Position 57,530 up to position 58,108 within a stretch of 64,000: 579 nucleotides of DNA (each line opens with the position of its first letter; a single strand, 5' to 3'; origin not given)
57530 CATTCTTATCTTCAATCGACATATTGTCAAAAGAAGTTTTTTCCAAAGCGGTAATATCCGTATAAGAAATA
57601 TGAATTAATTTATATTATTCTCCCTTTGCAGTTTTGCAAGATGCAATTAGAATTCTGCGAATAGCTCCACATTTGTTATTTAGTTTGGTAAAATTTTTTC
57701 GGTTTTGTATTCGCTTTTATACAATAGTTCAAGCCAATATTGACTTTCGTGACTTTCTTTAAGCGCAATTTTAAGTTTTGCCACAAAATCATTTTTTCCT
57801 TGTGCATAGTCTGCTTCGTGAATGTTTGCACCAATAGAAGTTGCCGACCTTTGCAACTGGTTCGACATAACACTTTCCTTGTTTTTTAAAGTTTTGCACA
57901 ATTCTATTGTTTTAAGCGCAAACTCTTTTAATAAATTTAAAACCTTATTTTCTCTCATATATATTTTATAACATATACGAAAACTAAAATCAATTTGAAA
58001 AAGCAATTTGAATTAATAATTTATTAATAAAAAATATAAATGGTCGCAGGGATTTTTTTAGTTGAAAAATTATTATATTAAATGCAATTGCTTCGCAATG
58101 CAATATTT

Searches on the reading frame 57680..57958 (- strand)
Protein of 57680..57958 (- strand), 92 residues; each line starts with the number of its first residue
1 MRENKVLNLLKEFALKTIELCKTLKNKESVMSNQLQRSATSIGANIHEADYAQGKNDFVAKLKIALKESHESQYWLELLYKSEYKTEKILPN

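Call 17: find_encoding_contigs(protein=window:57680-57958:-, flank=6000, max_places=10)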
Protein window:57680-57958:- (92 aa): no gene with exactly this product is on record in the collection.

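Call 18: search_protein_families(library=pfam, proteins=[window:57680-57958:-], max_evalue=0.01)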
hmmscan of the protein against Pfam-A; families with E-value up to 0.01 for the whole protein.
window:57680-57958:- (92 aa): 1 family
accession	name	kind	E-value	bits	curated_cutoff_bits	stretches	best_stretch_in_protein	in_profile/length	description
PF05635.17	23S_rRNA_IVP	-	6.7e-21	75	33.8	1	3-88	2-88/106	23S rRNA-intervening sequence protein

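Call 38: find_homologous_proteins(query=window:57680-57958:-, max_evalue=0.00001)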
Query window:57680-57958:- (92 aa): 1339 proteins with E <= 0.00001 among 1341 candidates; the best 120 are listed.
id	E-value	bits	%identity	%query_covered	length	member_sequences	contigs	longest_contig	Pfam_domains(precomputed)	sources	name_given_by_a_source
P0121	1.8e-51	189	100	100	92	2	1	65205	PF05635.18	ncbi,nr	ncbi:MAG: four helix bundle protein [Clostridia bacterium]|nr:four helix bundle protein [Clostridia 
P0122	2.8e-34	135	81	91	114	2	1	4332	PF05635.18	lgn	-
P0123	9.2e-32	127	74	91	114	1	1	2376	PF05635.18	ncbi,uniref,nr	ncbi:four helix bundle protein [Bacteroides sp. Phil13]|uniref:four helix bundle protein n=1 Tax=Bac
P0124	2.0e-28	116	73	90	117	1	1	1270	PF05635.18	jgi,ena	-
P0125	5.2e-28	115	66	100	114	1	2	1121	PF05635.18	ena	-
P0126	1.5e-27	113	71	95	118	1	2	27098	PF05635.18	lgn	-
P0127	5.7e-27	111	63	98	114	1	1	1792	PF05635.18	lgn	-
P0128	8.6e-27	111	66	95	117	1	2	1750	PF05635.18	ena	-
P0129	1.1e-26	110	65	91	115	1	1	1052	PF05635.18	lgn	-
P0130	1.2e-26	110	63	100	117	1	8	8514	PF05635.18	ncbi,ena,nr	ncbi:MAG: four helix bundle protein [Clostridia bacterium]|nr:four helix bundle protein [Clostridia 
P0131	1.8e-26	110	61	96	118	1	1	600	PF05635.18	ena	-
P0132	2.6e-26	109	64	91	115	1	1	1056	PF05635.18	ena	-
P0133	4.4e-26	109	63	98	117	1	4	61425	PF05635.18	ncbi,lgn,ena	-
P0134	4.6e-26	108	62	97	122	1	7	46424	PF05635.18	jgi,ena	-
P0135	4.8e-26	108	63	98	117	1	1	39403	PF05635.18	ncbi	-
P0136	6.9e-26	108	62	97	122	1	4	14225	PF05635.18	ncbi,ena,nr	ncbi:MAG: four helix bundle protein [Oscillospiraceae bacterium]|nr:four helix bundle protein [Oscil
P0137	7.7e-26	108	66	91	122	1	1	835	PF05635.18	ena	-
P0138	8.2e-26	108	60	100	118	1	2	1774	PF05635.18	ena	-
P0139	8.5e-26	108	64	95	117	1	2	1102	PF05635.18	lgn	-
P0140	8.7e-26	108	62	100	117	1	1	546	PF05635.18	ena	-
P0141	1.0e-25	107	64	95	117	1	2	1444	PF05635.18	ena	-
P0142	1.1e-25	107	63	95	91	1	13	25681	PF05635.18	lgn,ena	-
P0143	1.1e-25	107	64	95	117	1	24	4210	PF05635.18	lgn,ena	-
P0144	1.1e-25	107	64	95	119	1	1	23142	PF05635.18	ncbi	-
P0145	1.6e-25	107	63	95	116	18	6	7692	PF05635.18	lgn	-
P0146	1.8e-25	107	63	98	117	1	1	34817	PF05635.18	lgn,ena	-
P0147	1.9e-25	107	64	91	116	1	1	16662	PF05635.18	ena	-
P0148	2.1e-25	106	62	96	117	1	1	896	PF05635.18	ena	-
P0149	2.2e-25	106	62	96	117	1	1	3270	PF05635.18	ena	-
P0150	2.2e-25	106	62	96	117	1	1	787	PF05635.18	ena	-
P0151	2.2e-25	106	62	96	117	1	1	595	PF05635.18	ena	-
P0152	2.2e-25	106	62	96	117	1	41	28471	PF05635.18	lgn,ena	-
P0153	2.4e-25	106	63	96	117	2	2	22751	PF05635.18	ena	-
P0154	2.4e-25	106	62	96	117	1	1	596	PF05635.18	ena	-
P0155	2.5e-25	106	61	95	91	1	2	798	PF05635.18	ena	-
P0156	2.5e-25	106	63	95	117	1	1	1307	PF05635.18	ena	-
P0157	2.7e-25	106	62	96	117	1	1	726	PF05635.18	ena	-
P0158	2.8e-25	106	62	96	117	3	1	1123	PF05635.18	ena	-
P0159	2.8e-25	106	63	95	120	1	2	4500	PF05635.18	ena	-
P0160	3.0e-25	106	64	90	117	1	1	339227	PF05635.18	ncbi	-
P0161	3.0e-25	106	63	95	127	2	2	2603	PF05635.18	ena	-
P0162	3.1e-25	106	63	95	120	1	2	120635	PF05635.18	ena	-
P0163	3.1e-25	106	62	97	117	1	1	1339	PF05635.18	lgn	-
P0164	3.1e-25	106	62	96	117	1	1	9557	PF05635.18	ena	-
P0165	3.2e-25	106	62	96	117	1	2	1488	PF05635.18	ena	-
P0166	3.2e-25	106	62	96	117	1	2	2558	PF05635.18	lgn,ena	-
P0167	3.2e-25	106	63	96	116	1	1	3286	PF05635.18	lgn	-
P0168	3.2e-25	106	62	96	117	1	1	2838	PF05635.18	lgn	-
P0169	3.2e-25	106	62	96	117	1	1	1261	PF05635.18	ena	-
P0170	3.2e-25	106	62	96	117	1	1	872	PF05635.18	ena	-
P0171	3.5e-25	106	62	96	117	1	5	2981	PF05635.18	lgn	-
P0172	3.6e-25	106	63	96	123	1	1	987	PF05635.18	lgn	-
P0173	3.6e-25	106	59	98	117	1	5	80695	PF05635.18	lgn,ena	-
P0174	3.7e-25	106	63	95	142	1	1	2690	PF05635.18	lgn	-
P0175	4.2e-25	105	62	96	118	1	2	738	PF05635.18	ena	-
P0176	4.2e-25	105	61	97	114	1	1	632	PF05635.18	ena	-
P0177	4.2e-25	105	62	96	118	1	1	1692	PF05635.18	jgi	jgi:four helix bundle protein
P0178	4.4e-25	105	62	96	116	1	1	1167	PF05635.18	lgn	-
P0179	4.4e-25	105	61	97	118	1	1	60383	PF05635.18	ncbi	-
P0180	4.6e-25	105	61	97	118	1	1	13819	PF05635.18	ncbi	-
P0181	5.1e-25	105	58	100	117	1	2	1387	PF05635.18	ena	-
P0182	5.1e-25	105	61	95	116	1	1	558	PF05635.18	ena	-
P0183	5.1e-25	105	61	97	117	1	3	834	PF05635.18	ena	-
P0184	5.1e-25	105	61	97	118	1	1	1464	PF05635.18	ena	-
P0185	5.2e-25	105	58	100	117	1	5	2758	PF05635.18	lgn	-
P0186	5.3e-25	105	58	100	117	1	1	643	PF05635.18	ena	-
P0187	5.3e-25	105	60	96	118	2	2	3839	PF05635.18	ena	-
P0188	5.4e-25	105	62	96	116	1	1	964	PF05635.18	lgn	-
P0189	5.8e-25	105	60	98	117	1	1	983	PF05635.18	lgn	-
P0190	5.9e-25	105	62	96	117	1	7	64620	PF05635.18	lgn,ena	-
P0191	5.9e-25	105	61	100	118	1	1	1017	PF05635.18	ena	-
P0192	6.0e-25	105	62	96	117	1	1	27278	PF05635.18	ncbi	-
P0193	6.0e-25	105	58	100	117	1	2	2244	PF05635.18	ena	-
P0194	6.2e-25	105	62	98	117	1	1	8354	PF05635.18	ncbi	-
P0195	6.2e-25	105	63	95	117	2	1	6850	PF05635.18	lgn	-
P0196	6.4e-25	105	59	100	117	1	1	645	PF05635.18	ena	-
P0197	7.0e-25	105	63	90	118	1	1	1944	PF05635.18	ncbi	-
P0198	7.0e-25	105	56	100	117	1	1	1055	PF05635.18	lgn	-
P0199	7.3e-25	105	61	96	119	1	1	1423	PF05635.18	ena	-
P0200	7.3e-25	105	63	95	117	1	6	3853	PF05635.18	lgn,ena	-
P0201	7.4e-25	105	61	97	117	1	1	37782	PF05635.18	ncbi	-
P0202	7.7e-25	105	61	96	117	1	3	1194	PF05635.18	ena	-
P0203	7.9e-25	105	64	91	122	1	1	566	PF05635.18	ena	-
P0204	8.0e-25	105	62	96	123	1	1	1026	PF05635.18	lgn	-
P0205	8.0e-25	105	61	95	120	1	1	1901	PF05635.18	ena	-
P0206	8.1e-25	105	59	100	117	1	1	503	PF05635.18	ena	-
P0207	8.3e-25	104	59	100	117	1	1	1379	PF05635.18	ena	-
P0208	8.9e-25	104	61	97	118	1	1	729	PF05635.18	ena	-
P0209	8.9e-25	104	58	100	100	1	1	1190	PF05635.18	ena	-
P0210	9.0e-25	104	62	96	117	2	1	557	PF05635.18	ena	-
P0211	9.2e-25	104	63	95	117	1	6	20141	PF05635.18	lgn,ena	-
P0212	9.3e-25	104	58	100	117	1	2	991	PF05635.18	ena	-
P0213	9.3e-25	104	60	98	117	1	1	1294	PF05635.18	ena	-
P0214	9.3e-25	104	59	99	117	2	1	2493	PF05635.18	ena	-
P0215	9.4e-25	104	60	97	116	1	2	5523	PF05635.18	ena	-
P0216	9.9e-25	104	61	96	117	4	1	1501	PF05635.18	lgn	-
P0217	1.0e-24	104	59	99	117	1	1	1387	PF05635.18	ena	-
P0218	1.0e-24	104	62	96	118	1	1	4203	PF05635.18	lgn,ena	-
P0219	1.0e-24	104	63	95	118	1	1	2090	PF05635.18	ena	-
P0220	1.1e-24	104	63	96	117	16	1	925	PF05635.18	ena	-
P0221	1.1e-24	104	61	96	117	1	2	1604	PF05635.18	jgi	-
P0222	1.1e-24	104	62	96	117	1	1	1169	PF05635.18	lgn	-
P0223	1.1e-24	104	65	91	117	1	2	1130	PF05635.18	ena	-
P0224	1.1e-24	104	65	91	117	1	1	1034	PF05635.18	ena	-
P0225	1.2e-24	104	61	96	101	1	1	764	PF05635.18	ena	-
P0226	1.2e-24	104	62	97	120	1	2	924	PF05635.18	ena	-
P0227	1.2e-24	104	58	100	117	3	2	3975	PF05635.18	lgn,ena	-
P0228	1.2e-24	104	58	100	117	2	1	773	PF05635.18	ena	-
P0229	1.3e-24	104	62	96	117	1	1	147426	PF05635.18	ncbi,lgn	-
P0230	1.3e-24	104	57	100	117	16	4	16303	PF05635.18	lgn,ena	-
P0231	1.3e-24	104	61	96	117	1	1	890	PF05635.18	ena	-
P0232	1.3e-24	104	61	97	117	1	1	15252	PF05635.18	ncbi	-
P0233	1.3e-24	104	60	95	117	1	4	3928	PF05635.18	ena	-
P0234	1.3e-24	104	61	96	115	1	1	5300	PF05635.18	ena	-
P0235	1.4e-24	104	60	95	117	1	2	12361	PF05635.18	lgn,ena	-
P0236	1.4e-24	104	58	100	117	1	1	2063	PF05635.18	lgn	-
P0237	1.5e-24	104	64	90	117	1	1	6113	PF05635.18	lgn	-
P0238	1.5e-24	104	66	91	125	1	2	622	PF05635.18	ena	-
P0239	1.5e-24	104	57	100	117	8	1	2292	PF05635.18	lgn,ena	-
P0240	1.5e-24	104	62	91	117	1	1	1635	PF05635.18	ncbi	ncbi:MAG: four helix bundle protein [Eubacterium sp.]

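Call 39: find_encoding_contigs(protein=P0122, flank=4000, max_places=4)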
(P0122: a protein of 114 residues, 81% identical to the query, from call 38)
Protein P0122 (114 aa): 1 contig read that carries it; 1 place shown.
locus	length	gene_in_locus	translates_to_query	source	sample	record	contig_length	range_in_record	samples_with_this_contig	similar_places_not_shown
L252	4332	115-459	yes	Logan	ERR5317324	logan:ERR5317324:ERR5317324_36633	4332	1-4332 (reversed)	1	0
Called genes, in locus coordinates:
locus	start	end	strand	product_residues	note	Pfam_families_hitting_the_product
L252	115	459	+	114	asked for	PF05635:23S_rRNA_IVP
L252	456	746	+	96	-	-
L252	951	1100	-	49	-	-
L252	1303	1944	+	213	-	PF02592:Vut_1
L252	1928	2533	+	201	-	PF01171:ATP_bind_3 (weak), PF06508:QueC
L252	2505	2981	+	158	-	PF00156:Pribosyltran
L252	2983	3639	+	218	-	PF02223:Thymidylate_kin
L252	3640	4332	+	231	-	?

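Call 40: find_encoding_contigs(protein=P0126, flank=3000, max_places=4)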
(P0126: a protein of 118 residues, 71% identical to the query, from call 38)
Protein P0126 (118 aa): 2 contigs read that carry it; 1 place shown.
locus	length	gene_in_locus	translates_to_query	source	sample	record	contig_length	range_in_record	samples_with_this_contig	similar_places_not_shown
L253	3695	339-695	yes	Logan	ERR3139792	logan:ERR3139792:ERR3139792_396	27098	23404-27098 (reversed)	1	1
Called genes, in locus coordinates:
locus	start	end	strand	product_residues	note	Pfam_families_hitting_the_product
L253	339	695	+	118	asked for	PF05635:23S_rRNA_IVP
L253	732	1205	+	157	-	-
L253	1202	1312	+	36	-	-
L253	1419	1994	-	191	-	PF04138:GtrA_DPMS_TM (weak)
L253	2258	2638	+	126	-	-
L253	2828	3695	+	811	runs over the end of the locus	PF13298:LigD_N, PF01068:DNA_ligase_A_M, PF01331:mRNA_cap_enzyme, PF09414:RNA_ligase, PF04679:DNA_ligase_A_C, PF21686:LigD_Prim-Pol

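Call 45: find_related_loci(query=A1, collection=metagenome_contigs, flank=3000)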
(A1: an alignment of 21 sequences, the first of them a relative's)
Query A1 (118 aa) in metagenome_contigs; peptide patterns used: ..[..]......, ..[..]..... (x = any residue, [..] = any of these).
600 stretches matched a pattern (row limit reached: there are more); 581 encode a relative of the query (tblastn E <= 1e-3); the best 80 are kept; 80 distinct loci.
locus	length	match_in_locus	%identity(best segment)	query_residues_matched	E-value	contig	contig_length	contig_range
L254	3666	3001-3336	60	1-112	3e-41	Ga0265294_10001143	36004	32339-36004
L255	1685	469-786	65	10-112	5e-42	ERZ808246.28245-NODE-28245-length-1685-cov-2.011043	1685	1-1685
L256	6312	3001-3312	63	10-110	1e-40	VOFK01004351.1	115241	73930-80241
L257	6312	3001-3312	63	10-110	1e-40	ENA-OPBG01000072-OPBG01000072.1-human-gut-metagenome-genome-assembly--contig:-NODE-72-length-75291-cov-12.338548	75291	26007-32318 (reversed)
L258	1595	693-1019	61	1-109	8e-40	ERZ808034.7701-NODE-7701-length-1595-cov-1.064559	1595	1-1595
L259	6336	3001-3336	57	1-112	9e-38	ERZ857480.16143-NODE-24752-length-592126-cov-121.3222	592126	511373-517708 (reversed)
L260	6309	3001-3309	60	10-109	3e-37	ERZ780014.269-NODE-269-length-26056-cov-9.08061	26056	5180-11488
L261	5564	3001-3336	56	1-112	1e-36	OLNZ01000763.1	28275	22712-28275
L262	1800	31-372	57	1-112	9e-37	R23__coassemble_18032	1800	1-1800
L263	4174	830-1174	55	1-113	1e-36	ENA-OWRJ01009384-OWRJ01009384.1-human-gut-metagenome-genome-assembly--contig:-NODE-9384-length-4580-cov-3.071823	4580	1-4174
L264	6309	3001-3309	59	10-109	1e-36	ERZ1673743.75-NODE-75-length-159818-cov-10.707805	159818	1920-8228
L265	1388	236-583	53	1-113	7e-37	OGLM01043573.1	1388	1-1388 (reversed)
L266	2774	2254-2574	58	10-113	3e-36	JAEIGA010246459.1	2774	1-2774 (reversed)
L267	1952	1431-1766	53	1-109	6e-36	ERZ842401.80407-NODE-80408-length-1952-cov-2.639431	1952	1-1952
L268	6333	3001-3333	57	1-109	2e-35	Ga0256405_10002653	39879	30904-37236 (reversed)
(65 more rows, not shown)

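Call 59: search_solved_structures(query=P0126, max_evalue=1)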
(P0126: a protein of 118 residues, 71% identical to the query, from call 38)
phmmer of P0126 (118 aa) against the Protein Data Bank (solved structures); distinct sequences matched with E-value up to 1: 7.
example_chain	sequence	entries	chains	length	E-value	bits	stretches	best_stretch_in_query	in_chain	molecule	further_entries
2rld_A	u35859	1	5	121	4.9e-25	90.9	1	1-111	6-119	Uncharacterized protein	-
1wc9_A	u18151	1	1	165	0.53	13.5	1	13-51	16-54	TRAFFICKING PROTEIN PARTICLE COMPLEX SUBUNIT3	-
7jzk_D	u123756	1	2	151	0.54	13.5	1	80-114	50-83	Rifin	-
1wc8_A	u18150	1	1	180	0.6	13.4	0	13-51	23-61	TRAFFICKING PROTEIN PARTICLE COMPLEX SUBUNIT3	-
2j3r_A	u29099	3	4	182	0.62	13.3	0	13-51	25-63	TRAFFICKING PROTEIN PARTICLE COMPLEX SUBUNIT 3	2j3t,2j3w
2c0j_A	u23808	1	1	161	0.64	13.3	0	15-51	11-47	TRAFFICKING PROTEIN PARTICLE COMPLEX SUBUNIT 3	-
2pwn_A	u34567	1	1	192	0.69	13.2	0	13-51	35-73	Trafficking protein particle complex subunit 3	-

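Call 70: search_dna_similar(query=P0126, collection=plasmids, mode=protein, max_evalue=1e-10, max_rows=12)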
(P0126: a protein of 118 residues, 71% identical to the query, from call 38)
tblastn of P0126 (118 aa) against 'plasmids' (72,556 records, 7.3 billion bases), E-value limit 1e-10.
Records with a match: 30; places in all: 37; records where one place covers at least 80% of the query: 23.
Best place of each record, by identity: <60% 30.
By first word of the organism name: Nostoc 16; Planktothrix 3; Candidatus 2; Treponema 1; Bernardetia 1; Monoglobus 1; Dolichospermum 1; Aulosira 1; Euhalothece 1; Anabaena 1; and 2 more.
By predicted mobility (MOB-suite, as given by PLSDB): non-mobilizable 18; conjugative 8; mobilizable 4.
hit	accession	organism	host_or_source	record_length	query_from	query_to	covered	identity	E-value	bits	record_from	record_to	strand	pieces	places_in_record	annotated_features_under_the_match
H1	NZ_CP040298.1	Nostoc sp. TCL26-01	Leiosporoceros dussii,pure culture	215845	2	114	96%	47.5%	6e-16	107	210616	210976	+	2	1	none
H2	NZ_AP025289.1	Treponema saccharophilum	-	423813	13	109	82%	52.0%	2e-21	94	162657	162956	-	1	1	four helix bundle protein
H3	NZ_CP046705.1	Nostoc sp. ATCC 53789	-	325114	6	114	92%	44.2%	2e-21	95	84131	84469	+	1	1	four helix bundle protein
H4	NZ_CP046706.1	Nostoc sp. ATCC 53789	-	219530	10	115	90%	45.5%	2e-20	91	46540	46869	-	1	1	four helix bundle protein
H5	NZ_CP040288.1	Nostoc sp. C057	Phaeoceros,pure culture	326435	10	115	90%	45.5%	8e-20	90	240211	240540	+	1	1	four helix bundle protein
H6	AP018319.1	Nostoc sp. HK-01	-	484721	10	114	89%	45.9%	3e-22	97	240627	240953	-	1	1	hypothetical protein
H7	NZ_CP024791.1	Nostoc flagelliforme CCNUN1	cell culture,desert soil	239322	10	113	88%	46.3%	2e-21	94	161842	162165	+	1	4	four helix bundle protein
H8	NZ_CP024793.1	Nostoc flagelliforme CCNUN1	cell culture,desert soil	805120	10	113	88%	46.3%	2e-21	94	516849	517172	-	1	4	four helix bundle protein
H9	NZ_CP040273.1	Nostoc sp. C052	Blasia pusilla,pure culture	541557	10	113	88%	46.3%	3e-21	94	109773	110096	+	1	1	four helix bundle protein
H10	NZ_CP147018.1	Bernardetia sp. Wsw4-3y2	Red alga,Red algae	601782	13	115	87%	46.2%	1e-20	92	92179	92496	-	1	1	four helix bundle protein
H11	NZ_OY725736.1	Monoglobus pectinilyticus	-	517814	1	103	87%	46.2%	3e-20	91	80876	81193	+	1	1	none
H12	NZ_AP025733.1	Nostoc cf. commune SO-36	-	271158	6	114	92%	43.4%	2e-20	92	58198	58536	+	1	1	four helix bundle protein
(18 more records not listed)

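Call 71: search_dna_similar(query=P0126, collection=phages, mode=protein, max_evalue=1e-10, max_rows=12)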
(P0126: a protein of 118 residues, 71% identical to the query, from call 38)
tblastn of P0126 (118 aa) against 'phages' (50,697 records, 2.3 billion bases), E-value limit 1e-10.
Records with a match: 2; places in all: 2; records where one place covers at least 80% of the query: 2.
Best place of each record, by identity: 60-80% 1; <60% 1.
By first word of the organism name: Bacteriophage 2.
By host as written in the record: - 2.
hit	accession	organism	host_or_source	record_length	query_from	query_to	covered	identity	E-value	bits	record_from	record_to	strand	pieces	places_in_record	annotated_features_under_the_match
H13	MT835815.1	Bacteriophage sp.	human fecal samples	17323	10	110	86%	63.5%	7e-37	137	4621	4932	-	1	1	record has no annotation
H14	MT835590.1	Bacteriophage sp.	human fecal samples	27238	1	109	92%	52.3%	1e-28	113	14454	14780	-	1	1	record has no annotation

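Call 72: get_annotated_region(hit=H11, flank=1500)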
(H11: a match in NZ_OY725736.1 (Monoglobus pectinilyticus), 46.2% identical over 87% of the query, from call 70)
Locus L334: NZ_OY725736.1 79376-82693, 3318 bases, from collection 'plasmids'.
description: Monoglobus pectinilyticus strain Ruminococcaceae species TSDC17.2-1.2 plasmid 12, complete sequence
organism: Monoglobus pectinilyticus (NCBI taxid 1981510)
taxonomy: Bacteria; Bacillota; Clostridia; Monoglobales; Monoglobaceae; Monoglobus; Monoglobus pectinilyticus
host: -; source: -; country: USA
typing (MOB-suite, as given by PLSDB): non-mobilizable
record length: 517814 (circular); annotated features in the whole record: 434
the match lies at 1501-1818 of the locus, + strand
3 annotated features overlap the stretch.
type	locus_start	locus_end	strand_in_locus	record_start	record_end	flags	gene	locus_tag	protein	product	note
CDS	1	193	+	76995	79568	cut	-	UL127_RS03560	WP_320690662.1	type I restriction-modification system subunit M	GO:0006306 - DNA methylation [Evidence IEA]; GO:0009307 - DNA restriction-modification system [Evidence IEA]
CDS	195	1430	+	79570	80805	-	-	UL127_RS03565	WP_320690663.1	restriction endonuclease subunit S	GO:0006304 - DNA modification [Evidence IEA]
CDS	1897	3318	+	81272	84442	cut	-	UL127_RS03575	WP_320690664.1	HsdR family type I site-specific deoxyribonuclease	GO:0009307 - DNA restriction-modification system [Evidence IEA]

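Call 73: get_annotated_region(hit=H13, flank=2500)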
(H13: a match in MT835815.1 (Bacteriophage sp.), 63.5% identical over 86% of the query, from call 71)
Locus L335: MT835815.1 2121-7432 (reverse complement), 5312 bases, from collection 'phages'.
description: UNVERIFIED: Bacteriophage sp. clone scaffold_749 genomic sequence.
organism: Bacteriophage sp. (NCBI taxid 38018)
taxonomy: Viruses
host: -; source: human fecal samples; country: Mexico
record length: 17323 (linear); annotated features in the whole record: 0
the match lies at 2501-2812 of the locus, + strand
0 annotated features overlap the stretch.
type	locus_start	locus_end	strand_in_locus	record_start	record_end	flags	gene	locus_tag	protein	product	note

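Call 81: find_encoding_contigs(protein=P0123, flank=1500, max_places=3)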
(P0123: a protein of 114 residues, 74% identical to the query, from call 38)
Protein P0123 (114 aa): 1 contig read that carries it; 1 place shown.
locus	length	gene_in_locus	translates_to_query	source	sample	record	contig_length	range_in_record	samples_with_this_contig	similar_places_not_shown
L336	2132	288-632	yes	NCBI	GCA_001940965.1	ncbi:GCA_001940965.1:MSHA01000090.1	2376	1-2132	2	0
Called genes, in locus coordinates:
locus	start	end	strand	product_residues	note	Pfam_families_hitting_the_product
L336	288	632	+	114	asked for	PF05635:23S_rRNA_IVP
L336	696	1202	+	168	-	-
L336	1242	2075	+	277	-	PF01522:Polysacc_deac_1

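Call 82: find_encoding_contigs(protein=P0124, flank=1500, max_places=3)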
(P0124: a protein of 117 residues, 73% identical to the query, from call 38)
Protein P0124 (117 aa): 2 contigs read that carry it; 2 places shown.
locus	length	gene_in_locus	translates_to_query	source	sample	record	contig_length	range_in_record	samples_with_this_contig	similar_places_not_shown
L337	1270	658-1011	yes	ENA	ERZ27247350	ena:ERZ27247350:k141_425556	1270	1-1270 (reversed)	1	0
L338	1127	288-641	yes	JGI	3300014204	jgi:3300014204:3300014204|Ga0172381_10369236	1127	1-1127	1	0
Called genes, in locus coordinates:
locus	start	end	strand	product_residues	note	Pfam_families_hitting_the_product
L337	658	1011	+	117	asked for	PF05635:23S_rRNA_IVP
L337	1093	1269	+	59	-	?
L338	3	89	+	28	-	?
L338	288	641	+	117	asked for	PF05635:23S_rRNA_IVP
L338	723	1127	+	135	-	?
